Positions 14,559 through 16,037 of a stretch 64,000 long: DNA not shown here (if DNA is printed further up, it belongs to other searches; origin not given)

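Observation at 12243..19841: Phage-encoded uracil permease embedded in a pyrimidine-salvage cluster (ThyX, dCMP deaminase, dUTPase)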

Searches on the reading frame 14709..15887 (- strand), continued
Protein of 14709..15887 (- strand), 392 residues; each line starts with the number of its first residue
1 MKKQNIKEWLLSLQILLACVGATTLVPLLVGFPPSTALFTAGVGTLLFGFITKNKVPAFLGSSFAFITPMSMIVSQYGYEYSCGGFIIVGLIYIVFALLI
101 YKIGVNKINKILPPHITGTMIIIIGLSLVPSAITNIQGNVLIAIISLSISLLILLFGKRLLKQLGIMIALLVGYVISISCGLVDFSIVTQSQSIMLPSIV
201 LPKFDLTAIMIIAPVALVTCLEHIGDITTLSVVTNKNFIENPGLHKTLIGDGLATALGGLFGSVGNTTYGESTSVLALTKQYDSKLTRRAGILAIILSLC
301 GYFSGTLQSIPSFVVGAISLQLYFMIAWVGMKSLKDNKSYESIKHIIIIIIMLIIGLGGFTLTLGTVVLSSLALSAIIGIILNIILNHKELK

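Call 18: find_related_loci(query=A1, collection=genome_contigs, flank=8000)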
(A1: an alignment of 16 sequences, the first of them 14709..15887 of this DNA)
Query A1 (392 aa) in genome_contigs; peptide patterns used: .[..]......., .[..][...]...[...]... (x = any residue, [..] = any of these).
600 stretches matched a pattern (row limit reached: there are more); 594 encode a relative of the query (tblastn E <= 1e-3); the best 80 are kept; 80 distinct loci.
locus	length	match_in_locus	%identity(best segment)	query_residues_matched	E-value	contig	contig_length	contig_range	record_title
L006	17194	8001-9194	48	6-391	1e-113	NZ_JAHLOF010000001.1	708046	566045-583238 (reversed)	Metaclostridioides mangenotii strain N8 No8_ctg0001, whole genome shotgun sequence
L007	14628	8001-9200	48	4-390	2e-107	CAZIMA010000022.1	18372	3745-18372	MAG TPA_asm: uncultured Tissierella sp. isolate SRP192927_co5_868 genome assembly, contig: NODE_3998_length_18372_cov_5.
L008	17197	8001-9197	50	6-392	3e-107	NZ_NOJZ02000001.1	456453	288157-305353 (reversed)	Romboutsia maritimum strain CCRI-22766 CCRI-22766_NODE_1_length_456453_cov_379.987, whole genome shotgun sequence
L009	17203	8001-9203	47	6-392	1e-106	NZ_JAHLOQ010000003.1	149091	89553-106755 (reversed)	Intestinibacter bartlettii strain N19 No19_ctg003, whole genome shotgun sequence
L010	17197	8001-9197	46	6-392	2e-106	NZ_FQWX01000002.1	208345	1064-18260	Asaccharospora irregularis DSM 2635, whole genome shotgun sequence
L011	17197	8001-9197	46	6-392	4e-105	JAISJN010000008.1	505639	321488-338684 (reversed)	MAG: Clostridioides sp. isolate Hs463_bin118 k119_539716, whole genome shotgun sequence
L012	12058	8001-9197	46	3-389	7e-105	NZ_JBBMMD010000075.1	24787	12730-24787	Tepidibacter sp. Z1-5 soapdenovo_K_105_76, whole genome shotgun sequence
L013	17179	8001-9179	48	2-392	2e-103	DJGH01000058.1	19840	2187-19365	MAG TPA_asm: Petrotoga sp. UBA5851 UBA5851_contig_4819, whole genome shotgun sequence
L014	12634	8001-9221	47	3-388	4e-103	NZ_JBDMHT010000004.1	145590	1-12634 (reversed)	Clostridium disporicum strain RTP31015st1_C5_RTP31015_201113 NODE_4_length_145590_cov_33.483489, whole genome shotgun se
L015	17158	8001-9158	50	7-390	2e-102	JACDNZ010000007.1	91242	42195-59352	MAG: Thermosipho sp. (in: Bacteria) isolate GB_MAG8_064 c_000000000229, whole genome shotgun sequence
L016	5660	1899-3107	45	3-391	8e-100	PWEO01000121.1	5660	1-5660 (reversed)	MAG: Clostridiaceae bacterium isolate T1Sed10_77m T1-Sed10-C18683, whole genome shotgun sequence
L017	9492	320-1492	43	10-392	3e-94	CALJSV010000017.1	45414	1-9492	MAG: uncultured Clostridia bacterium isolate R1_Bin_METABAT__56_1 genome assembly, contig: c_000000850527, whole genome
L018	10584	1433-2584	43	7-389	5e-94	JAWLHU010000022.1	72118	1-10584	MAG: Symbiobacteriaceae bacterium isolate 30dZY2.bin.8 NODE_615_length_72118_cov_38.778794, whole genome shotgun sequenc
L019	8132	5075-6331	40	7-390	1e-93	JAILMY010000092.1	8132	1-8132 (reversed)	MAG: Butyrivibrio sp. isolate RUI266 k141_7297265_flag=0_multi=11.9862_len=8132, whole genome shotgun sequence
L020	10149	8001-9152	44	7-389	1e-93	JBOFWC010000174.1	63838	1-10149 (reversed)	MAG: Proteocatella sp. isolate WFFMC_MAG_562 k139_108297_flag=0_multi=19.7459_len=63838, whole genome shotgun sequence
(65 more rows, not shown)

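Call 19: find_encoding_contigs(protein=P0062, flank=10000, max_places=3)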
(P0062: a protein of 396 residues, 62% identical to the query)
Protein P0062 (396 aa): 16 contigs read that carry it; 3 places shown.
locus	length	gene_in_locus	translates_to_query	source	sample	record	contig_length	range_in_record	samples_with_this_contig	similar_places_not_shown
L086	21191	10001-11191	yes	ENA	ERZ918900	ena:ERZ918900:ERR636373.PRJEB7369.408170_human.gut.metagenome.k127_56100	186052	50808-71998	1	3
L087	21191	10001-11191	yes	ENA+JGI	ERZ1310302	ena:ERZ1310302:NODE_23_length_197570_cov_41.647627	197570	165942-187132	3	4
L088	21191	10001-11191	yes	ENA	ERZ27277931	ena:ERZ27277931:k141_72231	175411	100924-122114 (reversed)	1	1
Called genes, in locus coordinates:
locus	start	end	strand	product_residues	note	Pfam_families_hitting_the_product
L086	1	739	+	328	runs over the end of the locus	PF08433:KTI12, PF13671:AAA_33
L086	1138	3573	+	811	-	PF00317:Ribonuc_red_lgN (weak), PF02867:Ribonuc_red_lgC, PF12637:TSCPD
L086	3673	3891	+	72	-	-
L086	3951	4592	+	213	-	PF00625:Guanylate_kin, PF13238:AAA_18 (weak)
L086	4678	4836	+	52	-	-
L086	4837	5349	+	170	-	PF02075:RuvC, PF07066:DUF3882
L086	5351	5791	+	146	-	-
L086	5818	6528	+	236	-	-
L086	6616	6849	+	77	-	-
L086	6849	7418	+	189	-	PF00692:dUTPase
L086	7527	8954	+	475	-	PF07992:Pyr_redox_2 (faint), PF21688:FAD-depend_C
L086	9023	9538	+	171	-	PF13521:AAA_28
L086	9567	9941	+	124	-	-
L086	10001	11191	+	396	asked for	PF00860:Xan_ur_permease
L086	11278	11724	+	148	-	PF00383:dCMP_cyt_deam_1, PF14437:MafB19-deam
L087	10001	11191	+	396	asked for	PF00860:Xan_ur_permease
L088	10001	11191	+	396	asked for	PF00860:Xan_ur_permease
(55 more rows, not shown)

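Call 20: find_encoding_contigs(protein=P0015, flank=10000, max_places=3)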
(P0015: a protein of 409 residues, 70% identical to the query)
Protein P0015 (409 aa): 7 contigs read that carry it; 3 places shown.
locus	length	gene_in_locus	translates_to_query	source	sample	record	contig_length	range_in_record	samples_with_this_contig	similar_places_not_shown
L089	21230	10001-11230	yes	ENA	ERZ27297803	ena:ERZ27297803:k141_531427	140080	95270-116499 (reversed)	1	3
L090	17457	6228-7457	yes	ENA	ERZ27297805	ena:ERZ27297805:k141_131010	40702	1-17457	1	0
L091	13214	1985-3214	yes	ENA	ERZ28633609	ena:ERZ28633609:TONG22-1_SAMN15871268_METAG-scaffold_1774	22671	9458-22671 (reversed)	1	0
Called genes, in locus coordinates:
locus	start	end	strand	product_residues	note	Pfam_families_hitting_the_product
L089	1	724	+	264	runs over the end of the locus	PF02867:Ribonuc_red_lgC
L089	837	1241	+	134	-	PF13392:HNH_3 (weak)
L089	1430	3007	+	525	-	PF02867:Ribonuc_red_lgC, PF12637:TSCPD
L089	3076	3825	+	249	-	PF14808:TMEM164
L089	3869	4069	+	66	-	-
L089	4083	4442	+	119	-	-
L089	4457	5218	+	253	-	-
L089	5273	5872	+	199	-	PF00625:Guanylate_kin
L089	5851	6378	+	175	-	PF02075:RuvC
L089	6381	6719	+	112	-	-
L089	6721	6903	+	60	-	-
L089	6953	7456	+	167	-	PF22769:DCD (weak), PF00692:dUTPase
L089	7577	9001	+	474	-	PF01266:DAO (faint), PF03486:HI0933_like (faint), PF07992:Pyr_redox_2 (faint), PF13738:Pyr_redox_3 (faint), PF21688:FAD-depend_C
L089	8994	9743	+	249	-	-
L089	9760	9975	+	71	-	-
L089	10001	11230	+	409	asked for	PF00860:Xan_ur_permease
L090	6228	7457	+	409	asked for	PF00860:Xan_ur_permease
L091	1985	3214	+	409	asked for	PF00860:Xan_ur_permease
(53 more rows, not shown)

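Call 29: find_encoding_contigs(protein=P0112, flank=8000, max_places=2)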
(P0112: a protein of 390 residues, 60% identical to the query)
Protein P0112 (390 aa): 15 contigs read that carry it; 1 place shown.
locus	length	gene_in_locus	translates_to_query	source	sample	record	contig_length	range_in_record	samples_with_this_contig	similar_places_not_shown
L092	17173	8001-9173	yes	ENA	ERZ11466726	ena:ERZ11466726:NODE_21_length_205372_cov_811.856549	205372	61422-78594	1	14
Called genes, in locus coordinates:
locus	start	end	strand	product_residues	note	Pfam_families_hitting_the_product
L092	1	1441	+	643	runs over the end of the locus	PF02867:Ribonuc_red_lgC, PF12637:TSCPD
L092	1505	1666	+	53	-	-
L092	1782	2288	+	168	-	-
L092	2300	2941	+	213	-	PF00625:Guanylate_kin, PF13238:AAA_18 (faint)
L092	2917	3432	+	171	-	PF02075:RuvC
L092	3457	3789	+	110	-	-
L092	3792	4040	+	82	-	-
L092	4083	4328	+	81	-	-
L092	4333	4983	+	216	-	PF00692:dUTPase (faint)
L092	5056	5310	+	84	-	-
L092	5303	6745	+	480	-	PF07992:Pyr_redox_2 (faint), PF21688:FAD-depend_C (faint)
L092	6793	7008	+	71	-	-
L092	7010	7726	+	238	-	PF13521:AAA_28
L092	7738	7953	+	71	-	-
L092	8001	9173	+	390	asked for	PF00860:Xan_ur_permease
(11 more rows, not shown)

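Call 30: find_encoding_contigs(protein=P0031, flank=8000, max_places=2)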
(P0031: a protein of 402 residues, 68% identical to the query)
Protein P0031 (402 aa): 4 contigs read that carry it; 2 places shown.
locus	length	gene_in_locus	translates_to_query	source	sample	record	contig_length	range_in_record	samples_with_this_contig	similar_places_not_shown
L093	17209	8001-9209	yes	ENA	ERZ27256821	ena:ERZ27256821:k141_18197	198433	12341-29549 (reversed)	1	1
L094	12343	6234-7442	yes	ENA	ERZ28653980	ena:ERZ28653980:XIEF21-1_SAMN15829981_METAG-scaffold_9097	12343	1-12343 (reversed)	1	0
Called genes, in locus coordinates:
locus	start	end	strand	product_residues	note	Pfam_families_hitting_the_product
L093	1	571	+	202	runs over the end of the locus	-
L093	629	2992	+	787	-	PF02867:Ribonuc_red_lgC, PF12637:TSCPD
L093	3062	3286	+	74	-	-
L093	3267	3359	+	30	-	-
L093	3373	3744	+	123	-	-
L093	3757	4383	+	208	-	PF00625:Guanylate_kin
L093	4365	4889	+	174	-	PF02075:RuvC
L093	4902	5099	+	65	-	-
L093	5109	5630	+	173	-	PF00692:dUTPase (weak)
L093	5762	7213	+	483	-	PF00890:FAD_binding_2 (faint), PF01134:GIDA (faint), PF01266:DAO (faint), PF03486:HI0933_like (faint), PF07992:Pyr_redox_2 (faint)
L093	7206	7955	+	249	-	-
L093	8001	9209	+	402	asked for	PF00860:Xan_ur_permease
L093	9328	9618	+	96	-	-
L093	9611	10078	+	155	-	PF00383:dCMP_cyt_deam_1, PF14437:MafB19-deam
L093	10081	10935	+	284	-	PF00303:Thymidylat_synt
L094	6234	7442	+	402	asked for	PF00860:Xan_ur_permease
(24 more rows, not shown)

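Call 37: get_annotated_region(hit=H27, flank=9000)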
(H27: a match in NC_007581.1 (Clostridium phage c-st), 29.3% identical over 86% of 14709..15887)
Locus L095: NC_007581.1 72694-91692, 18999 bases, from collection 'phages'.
description: Clostridium phage c-st, complete genome.
organism: Clostridium phage c-st (NCBI taxid 12336)
taxonomy: Viruses; Duplodnaviria; Heunggongvirae; Uroviricota; Caudoviricetes
host: Clostridium botulinum type C strain C-Stockholm; source: -; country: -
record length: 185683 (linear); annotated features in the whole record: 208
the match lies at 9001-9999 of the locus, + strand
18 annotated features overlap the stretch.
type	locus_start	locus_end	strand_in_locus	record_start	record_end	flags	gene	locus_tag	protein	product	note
CDS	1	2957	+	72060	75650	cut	-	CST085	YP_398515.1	toxin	-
CDS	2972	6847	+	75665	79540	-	-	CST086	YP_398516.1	toxin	-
CDS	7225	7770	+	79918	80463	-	-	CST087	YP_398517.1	hypothetical protein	-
CDS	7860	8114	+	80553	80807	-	-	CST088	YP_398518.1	hypothetical protein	-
CDS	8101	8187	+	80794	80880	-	-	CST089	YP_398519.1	hypothetical protein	-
CDS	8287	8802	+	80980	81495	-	-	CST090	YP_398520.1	hypothetical protein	similar to Listeria hypothetical proteins, lmo0905 [Listeria monocytogenes EGD-e] (gi|16802946|ref|NP_464431.1|) ...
CDS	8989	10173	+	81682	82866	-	-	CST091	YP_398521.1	uracil permease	similar to uracil permeases, e.g., (gi|18310194|ref|NP_562128.1|) [Clostridium perfringens] percent identity 30 in 405 ...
CDS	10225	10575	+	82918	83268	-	-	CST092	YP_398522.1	hypothetical protein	-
CDS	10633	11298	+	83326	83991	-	-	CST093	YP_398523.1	nucleoside 2-deoxyribosyltransferase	similar to hypothetical proteins, e.g., (gi|28210320|ref|NP_781264.1|) [Clostridium tetani E88] percent identity 41 in ...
CDS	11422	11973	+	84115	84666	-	-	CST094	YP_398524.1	hypothetical protein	-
CDS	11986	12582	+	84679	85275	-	-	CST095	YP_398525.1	thymidine kinase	similar to thymidine kinase, e.g., (gi|15672575|ref|NP_266749.1|) [Lactococcus lactis subsp. lactis] percent identity ...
CDS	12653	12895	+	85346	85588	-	-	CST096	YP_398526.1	hypothetical protein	similar to the N-ter part of hypothetical protein [Clostridium thermocellum ATCC 27405] ...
CDS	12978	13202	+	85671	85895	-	-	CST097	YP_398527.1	hypothetical protein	-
CDS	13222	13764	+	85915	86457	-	-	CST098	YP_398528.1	hypothetical protein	-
CDS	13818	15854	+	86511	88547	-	-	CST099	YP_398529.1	DNA topoisomerase II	similar to DNA gyrase B subunits, e.g., (gi|15893304|ref|NP_346653.1|) [Clostridium acetobutylicum] percent identity 27 ...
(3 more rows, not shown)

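Call 46: predict_structure(alignment_id=A1)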
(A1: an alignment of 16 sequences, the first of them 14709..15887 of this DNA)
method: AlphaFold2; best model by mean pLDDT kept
length: 392 residues; sequences in the alignment: 16
mean_pLDDT: 70.1   pTM: 0.66
mean pLDDT of the five models: 70.1, 60.4, 59.1, 51.3, 45.7
residues with pLDDT >= 90: 12; 70-90: 214; 50-70: 123; < 50: 43
segments of 3 or more residues with pLDDT < 50: 1-3, 18-20, 22-27, 59-64, 265-281
pLDDT, mean of each block of 10 residues (from residue 1): 50 50 48 64 73 64 53 74 80 81 71 79 76 80 87 70 68 85 72 57 79 69 67 68 78 77 50 38 61 68 63 76 72 79 90 86 69 82 82 57
secondary structure, 60 per line:
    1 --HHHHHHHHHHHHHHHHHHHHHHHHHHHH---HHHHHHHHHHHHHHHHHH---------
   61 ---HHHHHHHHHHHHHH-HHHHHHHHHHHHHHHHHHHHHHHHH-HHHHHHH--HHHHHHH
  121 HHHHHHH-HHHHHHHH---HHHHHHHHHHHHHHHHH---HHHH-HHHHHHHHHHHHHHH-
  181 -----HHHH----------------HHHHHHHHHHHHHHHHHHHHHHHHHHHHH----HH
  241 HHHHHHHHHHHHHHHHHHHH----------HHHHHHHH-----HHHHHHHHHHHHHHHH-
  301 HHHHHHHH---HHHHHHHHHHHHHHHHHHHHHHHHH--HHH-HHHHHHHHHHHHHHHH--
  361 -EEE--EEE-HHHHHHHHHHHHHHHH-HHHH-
elements in order: H3-30 H34-51 H64-77 H79-103 H105-111 H114-127 H129-136 H140-156 H160-163 H165-179 H186-189 H206-234 H239-260 H271-278 H284-299 H301-308 H312-336 H343-358 E362-364 E367-369 H371-386 H388-391

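Call 49: fold_search(model_id=the predicted structure, library=pdb)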
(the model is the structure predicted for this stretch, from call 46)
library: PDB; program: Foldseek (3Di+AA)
matches with E <= 10: 418; with E <= 0.001: 72
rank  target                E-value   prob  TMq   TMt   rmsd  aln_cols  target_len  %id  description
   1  8omz_C                4.1e-20  1.00  0.86  0.83   3.4       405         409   35  Wide inward-open unliganded UraA in complex with a conformation-selective synthetic nanobody (released 2024-04-10)
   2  8omz_A                8.3e-20  1.00  0.86  0.83   3.1       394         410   36  Wide inward-open unliganded UraA in complex with a conformation-selective synthetic nanobody (released 2024-04-10)
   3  5xls                  1.3e-19  1.00  0.87  0.84   3.0       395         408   36  Crystal structure of UraA in occluded conformation (released 2017-07-05)
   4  8oo1_C                3.5e-19  1.00  0.86  0.83   3.1       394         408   36  Wide inward-open liganded UraA in complex with a conformation-selective synthetic nanobody (released 2024-04-10)
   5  3qe7                  6.5e-16  1.00  0.82  0.79   4.4       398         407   36  Crystal Structure of Uracil Transporter--UraA (released 2011-03-23)
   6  5i6c_B                6.9e-10  1.00  0.81  0.69   3.7       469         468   18  The structure of the eukaryotic purine/H+ symporter, UapA, in complex with Xanthine (released 2016-04-27)
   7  5i6c_A                2.6e-09  1.00  0.79  0.66   4.5       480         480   18  The structure of the eukaryotic purine/H+ symporter, UapA, in complex with Xanthine (released 2016-04-27)
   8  8jez_A                7.7e-09  1.00  0.75  0.59   4.6       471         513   16  Human sodium-dependent vitamin C transporter 1 in an apo inward-open state (released 2024-06-19)
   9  7yty_A                9.9e-09  1.00  0.71  0.58   6.0       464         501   17  Mouse SVCT1 in an apo state (released 2023-05-03)
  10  8jew                  2.1e-08  1.00  0.73  0.58   5.5       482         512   17  Human sodium-dependent vitamin C transporter 1 bound to L-ascorbic acid in an inward-open state (released 2024-05-22)
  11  8jf1                  2.5e-08  1.00  0.68  0.54   6.1       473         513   18  Human sodium-dependent vitamin C transporter 1 in an apo occluded state (released 2024-05-22)
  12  7ytw_A                5.7e-08  1.00  0.72  0.57   5.5       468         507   18  Structural basis of vitamin C recognition and transport by mammalian SVCT1 transporter (released 2023-05-03)
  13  8jf0                  2.8e-07  1.00  0.71  0.64   4.7       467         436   15  Human sodium-dependent vitamin C transporter 1 in an intermediate state (released 2024-05-22)
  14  5iof_A                7.1e-06  1.00  0.69  0.72   4.9       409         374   16  Structure of the transmembrane domain of the transporter SLC26Dg (released 2016-03-16)
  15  5da0_A                8.5e-06  1.00  0.70  0.60   4.9       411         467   16  Structure of the the SLC26 transporter SLC26Dg in complex with a nanobody (released 2015-09-09)
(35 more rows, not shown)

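Call 52: find_related_loci(query=A1, collection=viral_contigs, flank=6000)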
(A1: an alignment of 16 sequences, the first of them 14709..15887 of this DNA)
Query A1 (392 aa) in viral_contigs; peptide patterns used: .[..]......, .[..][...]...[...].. (x = any residue, [..] = any of these).
65 stretches matched a pattern; 26 encode a relative of the query (tblastn E <= 1e-3); 26 distinct loci.
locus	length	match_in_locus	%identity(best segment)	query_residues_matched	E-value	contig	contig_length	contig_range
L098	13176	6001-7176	97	1-392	0e+0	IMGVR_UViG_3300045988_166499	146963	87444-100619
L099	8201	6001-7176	61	2-392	1e-153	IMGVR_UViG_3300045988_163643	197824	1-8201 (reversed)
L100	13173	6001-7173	62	3-392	6e-145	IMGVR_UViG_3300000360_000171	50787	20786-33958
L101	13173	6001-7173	61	3-392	2e-140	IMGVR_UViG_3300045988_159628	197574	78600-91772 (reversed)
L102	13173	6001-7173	61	3-392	2e-140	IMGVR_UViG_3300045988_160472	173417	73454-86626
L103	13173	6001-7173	61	3-392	1e-139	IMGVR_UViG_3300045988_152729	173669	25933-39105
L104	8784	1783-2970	56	3-392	3e-138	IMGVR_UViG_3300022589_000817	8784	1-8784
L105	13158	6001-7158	46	4-388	5e-101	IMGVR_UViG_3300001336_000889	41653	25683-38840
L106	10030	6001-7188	44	1-386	2e-90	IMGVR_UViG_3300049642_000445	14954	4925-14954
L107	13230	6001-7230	42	7-392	8e-88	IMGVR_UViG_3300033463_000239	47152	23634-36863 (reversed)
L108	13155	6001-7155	42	7-366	3e-84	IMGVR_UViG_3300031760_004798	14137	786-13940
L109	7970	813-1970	40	7-365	6e-84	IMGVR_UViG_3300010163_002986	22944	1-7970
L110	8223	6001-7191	40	1-392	1e-83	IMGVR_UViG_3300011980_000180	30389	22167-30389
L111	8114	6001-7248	40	7-392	6e-81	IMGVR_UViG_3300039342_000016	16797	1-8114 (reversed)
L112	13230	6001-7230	42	7-392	2e-80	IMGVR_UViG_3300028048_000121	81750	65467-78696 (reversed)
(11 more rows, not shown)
